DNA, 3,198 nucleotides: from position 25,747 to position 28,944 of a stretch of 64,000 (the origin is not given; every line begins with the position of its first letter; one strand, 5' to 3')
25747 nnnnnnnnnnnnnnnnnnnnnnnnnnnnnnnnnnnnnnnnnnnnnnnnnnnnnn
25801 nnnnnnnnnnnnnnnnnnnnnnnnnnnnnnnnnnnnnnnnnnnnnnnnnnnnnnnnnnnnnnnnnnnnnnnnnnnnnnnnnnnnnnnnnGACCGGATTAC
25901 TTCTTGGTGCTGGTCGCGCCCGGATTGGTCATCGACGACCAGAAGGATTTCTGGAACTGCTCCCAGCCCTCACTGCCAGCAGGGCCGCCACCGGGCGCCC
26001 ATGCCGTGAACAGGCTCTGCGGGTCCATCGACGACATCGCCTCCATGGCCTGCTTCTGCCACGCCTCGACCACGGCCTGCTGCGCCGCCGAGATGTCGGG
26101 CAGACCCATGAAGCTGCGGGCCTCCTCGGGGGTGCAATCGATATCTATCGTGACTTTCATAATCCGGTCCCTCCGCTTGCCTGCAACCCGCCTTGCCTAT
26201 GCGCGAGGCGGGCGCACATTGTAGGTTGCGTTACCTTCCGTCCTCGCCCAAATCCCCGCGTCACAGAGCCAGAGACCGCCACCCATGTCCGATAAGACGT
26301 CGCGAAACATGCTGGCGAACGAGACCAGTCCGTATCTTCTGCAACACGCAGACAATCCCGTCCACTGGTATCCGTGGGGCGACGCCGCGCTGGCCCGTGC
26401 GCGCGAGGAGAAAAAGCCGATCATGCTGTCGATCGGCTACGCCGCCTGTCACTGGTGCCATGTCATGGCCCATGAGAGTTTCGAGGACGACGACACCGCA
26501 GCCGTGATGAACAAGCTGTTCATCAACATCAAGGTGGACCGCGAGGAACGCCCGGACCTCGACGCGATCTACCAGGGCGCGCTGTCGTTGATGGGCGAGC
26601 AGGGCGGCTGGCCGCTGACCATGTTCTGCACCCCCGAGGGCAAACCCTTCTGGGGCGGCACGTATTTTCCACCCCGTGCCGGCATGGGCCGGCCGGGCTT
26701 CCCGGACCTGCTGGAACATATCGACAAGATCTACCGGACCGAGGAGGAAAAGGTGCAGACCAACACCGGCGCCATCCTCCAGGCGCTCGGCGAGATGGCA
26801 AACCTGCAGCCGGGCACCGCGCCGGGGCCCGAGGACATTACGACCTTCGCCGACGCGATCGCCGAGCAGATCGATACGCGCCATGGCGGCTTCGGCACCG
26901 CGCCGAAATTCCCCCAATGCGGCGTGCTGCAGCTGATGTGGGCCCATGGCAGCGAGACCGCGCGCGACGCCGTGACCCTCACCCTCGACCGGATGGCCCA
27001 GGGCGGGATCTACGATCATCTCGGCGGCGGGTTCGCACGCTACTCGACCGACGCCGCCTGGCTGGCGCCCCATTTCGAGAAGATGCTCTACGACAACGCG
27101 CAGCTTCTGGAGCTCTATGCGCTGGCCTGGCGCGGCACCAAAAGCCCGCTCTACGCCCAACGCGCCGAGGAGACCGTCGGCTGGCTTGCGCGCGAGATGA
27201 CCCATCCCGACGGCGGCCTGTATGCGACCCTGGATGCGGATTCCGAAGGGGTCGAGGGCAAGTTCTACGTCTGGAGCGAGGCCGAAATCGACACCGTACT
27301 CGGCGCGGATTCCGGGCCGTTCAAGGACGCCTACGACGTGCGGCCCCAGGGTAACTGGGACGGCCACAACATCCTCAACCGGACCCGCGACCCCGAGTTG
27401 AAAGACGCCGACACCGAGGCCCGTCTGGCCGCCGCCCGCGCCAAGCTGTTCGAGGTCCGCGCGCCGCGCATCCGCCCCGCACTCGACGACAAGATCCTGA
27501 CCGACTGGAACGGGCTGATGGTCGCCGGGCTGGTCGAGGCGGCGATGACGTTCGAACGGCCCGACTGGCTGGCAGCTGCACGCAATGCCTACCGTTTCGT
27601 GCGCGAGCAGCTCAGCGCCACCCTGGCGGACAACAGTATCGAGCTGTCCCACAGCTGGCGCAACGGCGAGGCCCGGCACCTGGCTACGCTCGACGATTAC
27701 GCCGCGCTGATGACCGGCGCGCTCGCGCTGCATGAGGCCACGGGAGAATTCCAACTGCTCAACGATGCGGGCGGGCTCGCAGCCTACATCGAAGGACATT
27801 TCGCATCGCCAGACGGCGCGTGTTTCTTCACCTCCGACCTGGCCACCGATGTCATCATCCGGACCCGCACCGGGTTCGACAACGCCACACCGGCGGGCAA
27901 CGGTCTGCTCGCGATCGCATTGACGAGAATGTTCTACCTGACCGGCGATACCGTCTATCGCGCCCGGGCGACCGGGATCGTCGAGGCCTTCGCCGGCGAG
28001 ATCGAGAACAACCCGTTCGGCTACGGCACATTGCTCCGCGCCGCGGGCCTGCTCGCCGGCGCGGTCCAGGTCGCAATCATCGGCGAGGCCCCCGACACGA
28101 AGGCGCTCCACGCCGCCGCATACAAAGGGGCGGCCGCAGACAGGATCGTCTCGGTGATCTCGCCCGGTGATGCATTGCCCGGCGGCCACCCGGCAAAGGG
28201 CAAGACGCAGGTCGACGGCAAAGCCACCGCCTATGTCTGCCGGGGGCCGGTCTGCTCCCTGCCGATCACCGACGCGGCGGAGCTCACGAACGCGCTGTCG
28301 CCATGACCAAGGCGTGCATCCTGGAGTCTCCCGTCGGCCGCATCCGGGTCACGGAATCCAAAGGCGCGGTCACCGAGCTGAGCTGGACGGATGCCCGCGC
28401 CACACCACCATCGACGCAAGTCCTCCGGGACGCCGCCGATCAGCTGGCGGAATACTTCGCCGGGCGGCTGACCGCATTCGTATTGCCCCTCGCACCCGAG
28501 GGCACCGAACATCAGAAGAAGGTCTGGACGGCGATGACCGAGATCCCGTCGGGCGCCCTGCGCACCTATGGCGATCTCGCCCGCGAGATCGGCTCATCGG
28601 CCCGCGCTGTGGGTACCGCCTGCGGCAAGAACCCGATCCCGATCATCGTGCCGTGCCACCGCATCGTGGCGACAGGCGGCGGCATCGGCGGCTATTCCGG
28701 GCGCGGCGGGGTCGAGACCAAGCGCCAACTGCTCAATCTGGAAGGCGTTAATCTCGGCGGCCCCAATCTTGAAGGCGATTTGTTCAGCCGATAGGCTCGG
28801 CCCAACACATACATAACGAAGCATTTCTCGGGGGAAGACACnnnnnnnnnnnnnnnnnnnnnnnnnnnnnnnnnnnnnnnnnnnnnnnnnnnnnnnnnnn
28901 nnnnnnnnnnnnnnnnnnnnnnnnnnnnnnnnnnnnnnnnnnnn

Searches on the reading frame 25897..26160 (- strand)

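Call 70: search_protein_families(library=pfam, proteins=[window:25897-26160:-], max_evalue=0.00001)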
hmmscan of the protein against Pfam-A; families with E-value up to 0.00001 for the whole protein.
window:25897-26160:- (87 aa): 1 family
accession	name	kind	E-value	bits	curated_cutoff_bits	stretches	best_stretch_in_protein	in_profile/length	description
PF20099.4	DUF6489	-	1e-12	48.3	23.6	1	1-60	1-60/80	Family of unknown function (DUF6489)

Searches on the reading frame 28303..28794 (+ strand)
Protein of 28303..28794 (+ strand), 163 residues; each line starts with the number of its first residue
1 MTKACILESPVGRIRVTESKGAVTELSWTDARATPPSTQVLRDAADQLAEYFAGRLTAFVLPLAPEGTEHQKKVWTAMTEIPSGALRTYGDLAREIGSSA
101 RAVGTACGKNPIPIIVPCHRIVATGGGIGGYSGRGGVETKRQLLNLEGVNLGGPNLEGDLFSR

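Call 70: search_protein_families(library=pfam, proteins=[window:28303-28794:+], max_evalue=0.00001)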
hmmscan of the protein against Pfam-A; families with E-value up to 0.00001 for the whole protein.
window:28303-28794:+ (163 aa): 2 families
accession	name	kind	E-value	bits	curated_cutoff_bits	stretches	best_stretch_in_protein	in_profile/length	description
PF01035.26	DNA_binding_1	-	1.3e-31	108.6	27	1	70-149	2-81/81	6-O-methylguanine DNA methyltransferase, DNA binding domain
PF02870.21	Methyltransf_1N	-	9.4e-07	29.7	21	1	7-65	6-71/71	6-O-methylguanine DNA methyltransferase, ribonuclease-like domain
